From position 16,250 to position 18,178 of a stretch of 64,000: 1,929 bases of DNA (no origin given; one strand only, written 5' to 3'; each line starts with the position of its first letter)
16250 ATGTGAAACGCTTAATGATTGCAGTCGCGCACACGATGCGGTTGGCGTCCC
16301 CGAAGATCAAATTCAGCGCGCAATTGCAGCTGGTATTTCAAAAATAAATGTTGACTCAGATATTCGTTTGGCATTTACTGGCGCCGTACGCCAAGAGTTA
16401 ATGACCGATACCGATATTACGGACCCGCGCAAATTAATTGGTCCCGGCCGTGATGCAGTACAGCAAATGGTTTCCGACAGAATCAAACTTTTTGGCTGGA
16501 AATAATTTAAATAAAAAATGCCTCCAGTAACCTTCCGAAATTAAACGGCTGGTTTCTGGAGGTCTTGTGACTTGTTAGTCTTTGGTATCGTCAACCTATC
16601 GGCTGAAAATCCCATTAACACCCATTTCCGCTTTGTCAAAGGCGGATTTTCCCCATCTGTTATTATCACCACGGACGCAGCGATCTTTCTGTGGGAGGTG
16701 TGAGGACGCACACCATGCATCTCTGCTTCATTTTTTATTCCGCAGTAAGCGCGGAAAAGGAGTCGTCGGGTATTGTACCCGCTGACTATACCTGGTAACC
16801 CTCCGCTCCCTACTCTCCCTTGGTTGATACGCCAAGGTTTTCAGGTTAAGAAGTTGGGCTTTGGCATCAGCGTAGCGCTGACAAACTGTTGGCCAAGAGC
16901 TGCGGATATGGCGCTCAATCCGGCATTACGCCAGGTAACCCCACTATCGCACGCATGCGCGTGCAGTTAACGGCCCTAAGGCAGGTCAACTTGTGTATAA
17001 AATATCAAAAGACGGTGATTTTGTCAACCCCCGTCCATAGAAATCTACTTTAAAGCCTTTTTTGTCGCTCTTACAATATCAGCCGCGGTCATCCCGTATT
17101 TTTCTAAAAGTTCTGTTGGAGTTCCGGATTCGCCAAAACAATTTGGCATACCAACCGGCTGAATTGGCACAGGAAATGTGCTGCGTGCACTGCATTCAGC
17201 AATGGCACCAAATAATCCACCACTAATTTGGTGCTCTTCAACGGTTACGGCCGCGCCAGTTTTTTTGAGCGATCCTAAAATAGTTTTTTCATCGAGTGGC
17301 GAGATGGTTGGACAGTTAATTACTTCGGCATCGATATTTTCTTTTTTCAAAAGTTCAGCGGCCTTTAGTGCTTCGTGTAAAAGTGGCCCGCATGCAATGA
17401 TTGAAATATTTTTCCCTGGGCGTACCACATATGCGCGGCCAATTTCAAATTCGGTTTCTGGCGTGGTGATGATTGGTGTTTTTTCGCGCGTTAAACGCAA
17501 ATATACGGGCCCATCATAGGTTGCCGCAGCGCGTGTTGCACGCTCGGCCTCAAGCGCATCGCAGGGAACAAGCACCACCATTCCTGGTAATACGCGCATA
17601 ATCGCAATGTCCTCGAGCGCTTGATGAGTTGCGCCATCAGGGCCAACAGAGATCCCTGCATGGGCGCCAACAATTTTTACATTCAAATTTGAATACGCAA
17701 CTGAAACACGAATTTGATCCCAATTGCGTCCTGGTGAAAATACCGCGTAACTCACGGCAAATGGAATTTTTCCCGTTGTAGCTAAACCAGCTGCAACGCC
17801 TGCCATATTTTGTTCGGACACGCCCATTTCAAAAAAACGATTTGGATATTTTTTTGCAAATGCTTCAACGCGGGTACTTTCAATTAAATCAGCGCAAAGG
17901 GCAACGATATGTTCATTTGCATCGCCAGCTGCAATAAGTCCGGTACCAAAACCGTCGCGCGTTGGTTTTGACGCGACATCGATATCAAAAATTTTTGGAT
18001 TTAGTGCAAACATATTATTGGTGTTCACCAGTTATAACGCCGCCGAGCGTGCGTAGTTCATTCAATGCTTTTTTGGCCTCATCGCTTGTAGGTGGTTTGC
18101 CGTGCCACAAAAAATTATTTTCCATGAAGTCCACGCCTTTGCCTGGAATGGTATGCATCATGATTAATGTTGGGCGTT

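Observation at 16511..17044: Unannotatable ~480-nt transcript unit between fba and the tkt operon: candidate large structured ncRNA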

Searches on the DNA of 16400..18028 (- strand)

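Call 4: search_rna_families(source=window, start=16400, end=17150, threshold=evalue, max_evalue=10, show_alignments=3)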
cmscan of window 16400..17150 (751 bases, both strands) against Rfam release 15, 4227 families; matches with E-value up to 10: 3.
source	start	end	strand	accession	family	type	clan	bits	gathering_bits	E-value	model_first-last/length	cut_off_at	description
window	16823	16871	+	RF03650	mir-1290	Gene; miRNA;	-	19.4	82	0.44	10-69/76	no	mir-1290 microRNA precursor family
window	16699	16720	-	RF01114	TMV_UPD-PK1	Cis-reg;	-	17.7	33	1.3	1-22/22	no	Pseudoknot of upstream pseudoknot domain (UPD) of the 3'UTR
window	16507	16575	+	RF00995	mir-616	Gene; miRNA;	-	14.6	100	7.8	1-91/91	no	mir-616 microRNA precursor family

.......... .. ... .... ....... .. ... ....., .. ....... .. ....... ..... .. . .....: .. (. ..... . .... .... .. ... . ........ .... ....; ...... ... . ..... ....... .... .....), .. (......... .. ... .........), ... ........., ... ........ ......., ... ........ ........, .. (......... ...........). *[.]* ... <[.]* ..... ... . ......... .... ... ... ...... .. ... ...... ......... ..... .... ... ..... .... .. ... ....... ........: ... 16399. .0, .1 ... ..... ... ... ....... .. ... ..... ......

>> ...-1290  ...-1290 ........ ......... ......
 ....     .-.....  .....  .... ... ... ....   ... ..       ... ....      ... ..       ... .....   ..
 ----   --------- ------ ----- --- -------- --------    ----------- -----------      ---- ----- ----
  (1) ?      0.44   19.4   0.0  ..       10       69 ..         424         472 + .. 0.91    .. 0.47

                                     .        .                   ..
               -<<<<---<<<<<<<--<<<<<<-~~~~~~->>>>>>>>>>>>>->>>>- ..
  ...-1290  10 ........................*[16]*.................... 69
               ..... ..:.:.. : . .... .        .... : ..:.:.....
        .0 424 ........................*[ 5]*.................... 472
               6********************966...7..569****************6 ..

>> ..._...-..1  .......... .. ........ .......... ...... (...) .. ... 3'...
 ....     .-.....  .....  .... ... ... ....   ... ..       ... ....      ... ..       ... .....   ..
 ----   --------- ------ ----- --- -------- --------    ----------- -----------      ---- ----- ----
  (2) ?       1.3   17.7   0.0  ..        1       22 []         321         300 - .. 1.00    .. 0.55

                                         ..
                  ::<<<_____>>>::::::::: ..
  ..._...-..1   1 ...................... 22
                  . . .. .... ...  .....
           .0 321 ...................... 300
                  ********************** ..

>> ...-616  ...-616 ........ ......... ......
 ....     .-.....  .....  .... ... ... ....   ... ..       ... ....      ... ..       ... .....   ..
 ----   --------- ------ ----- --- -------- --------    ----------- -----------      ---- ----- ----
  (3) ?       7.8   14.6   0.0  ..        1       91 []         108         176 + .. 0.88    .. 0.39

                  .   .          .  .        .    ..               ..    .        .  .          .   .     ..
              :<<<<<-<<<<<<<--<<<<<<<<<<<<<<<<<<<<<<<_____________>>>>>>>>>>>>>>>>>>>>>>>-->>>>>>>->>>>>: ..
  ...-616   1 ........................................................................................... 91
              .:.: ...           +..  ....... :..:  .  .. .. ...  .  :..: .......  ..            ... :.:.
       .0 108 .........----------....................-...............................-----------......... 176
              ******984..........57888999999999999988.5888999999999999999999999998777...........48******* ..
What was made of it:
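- On tmRNA: No Rfam tmRNA-family hit even at E<=10 (call 4).
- On OLE / ROOL / GOLLD / HEARO / raiA and other Rfam large ncRNAs: The 4227 Rfam 15 models give only sub-threshold miRNA-like chance hits (call 4).
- On Group I / group II intron (including ORF-less, terminator-targeting class C): No Intron_gpI, Intron_gpII or group-II-D1D4 hit at E<=10 (call 4).
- No Rfam hit appears even at E<=10 with relaxed filters (call 4).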

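Call 25: search_rna_families(source=L084, start=1800, end=2153, threshold=evalue, max_evalue=10, show_alignments=2)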
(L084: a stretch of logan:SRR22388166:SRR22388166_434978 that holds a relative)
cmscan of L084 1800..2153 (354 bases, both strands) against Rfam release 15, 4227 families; matches with E-value up to 10: 5.
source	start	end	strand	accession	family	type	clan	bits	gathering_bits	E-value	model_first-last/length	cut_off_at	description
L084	1854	1935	+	RF02898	AaHKsRNA20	Gene; sRNA;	-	20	43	1.1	1-77/77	no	Aggregatibacter sRNA 20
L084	1810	1935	+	RF00558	L20_leader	Cis-reg; leader;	-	16.2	58.7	1.1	1-127/127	no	Ribosomal protein L20 leader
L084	1880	1929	-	RF00522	PreQ1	Cis-reg; riboswitch;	-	14.1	39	2.5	1-45/45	no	PreQ1 (pre queuosine) riboswitch aptamer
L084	2039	2069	-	RF00940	mir-327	Gene; miRNA;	-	13.8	76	6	19-49/62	no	mir-327 microRNA precursor family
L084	1826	1877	+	RF01726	SAM-II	Cis-reg; riboswitch;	-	12.9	44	9.8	1-60/60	no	SAM-II riboswitch aptamer (SAM-II long loop)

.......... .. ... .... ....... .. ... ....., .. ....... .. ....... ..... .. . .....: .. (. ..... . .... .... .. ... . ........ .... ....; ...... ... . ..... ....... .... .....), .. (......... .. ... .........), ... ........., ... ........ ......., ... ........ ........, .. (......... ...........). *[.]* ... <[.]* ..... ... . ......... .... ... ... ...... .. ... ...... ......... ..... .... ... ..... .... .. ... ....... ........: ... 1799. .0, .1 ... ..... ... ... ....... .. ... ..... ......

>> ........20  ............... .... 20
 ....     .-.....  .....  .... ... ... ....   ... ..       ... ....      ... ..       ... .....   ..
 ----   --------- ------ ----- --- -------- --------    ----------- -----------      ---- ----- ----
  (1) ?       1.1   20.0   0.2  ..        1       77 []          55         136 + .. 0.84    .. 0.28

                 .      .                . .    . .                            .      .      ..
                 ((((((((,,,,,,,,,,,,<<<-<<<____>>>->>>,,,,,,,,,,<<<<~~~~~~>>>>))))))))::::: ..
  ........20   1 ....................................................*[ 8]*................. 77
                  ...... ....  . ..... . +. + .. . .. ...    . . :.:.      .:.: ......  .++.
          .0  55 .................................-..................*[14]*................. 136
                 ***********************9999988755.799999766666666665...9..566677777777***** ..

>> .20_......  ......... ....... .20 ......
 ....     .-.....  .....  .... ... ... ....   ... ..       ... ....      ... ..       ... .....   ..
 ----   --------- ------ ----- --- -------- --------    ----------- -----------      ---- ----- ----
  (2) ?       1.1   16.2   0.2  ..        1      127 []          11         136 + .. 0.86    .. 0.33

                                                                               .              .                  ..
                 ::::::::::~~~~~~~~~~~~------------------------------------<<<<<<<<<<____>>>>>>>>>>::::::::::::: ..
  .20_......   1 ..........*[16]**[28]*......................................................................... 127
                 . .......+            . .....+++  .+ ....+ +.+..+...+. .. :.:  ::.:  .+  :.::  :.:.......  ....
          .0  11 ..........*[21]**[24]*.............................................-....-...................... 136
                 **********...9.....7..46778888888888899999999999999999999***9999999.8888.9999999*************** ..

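Call 31: search_dna_similar(query=window:16506-17044:-, collection=phages, mode=distant, max_evalue=1)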
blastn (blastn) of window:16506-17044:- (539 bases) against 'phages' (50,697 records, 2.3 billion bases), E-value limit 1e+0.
No match.

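Call 32: search_dna_similar(query=window:16506-17044:-, collection=plasmids, mode=distant, max_evalue=1)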
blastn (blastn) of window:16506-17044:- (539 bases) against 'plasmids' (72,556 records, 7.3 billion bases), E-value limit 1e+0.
No match.
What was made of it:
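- Tried and rejected: Phage and plasmid BLAST found nothing (calls 31, 32).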

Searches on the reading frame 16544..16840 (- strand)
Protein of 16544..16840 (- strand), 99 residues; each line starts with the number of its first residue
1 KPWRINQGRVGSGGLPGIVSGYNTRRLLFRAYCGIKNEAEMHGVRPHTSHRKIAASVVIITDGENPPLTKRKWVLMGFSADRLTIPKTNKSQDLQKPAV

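Call 37: search_protein_families(library=pfam, max_evalue=1, proteins=[window:16544-16840:-])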
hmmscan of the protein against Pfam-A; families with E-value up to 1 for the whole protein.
seq(99 aa): 0 families
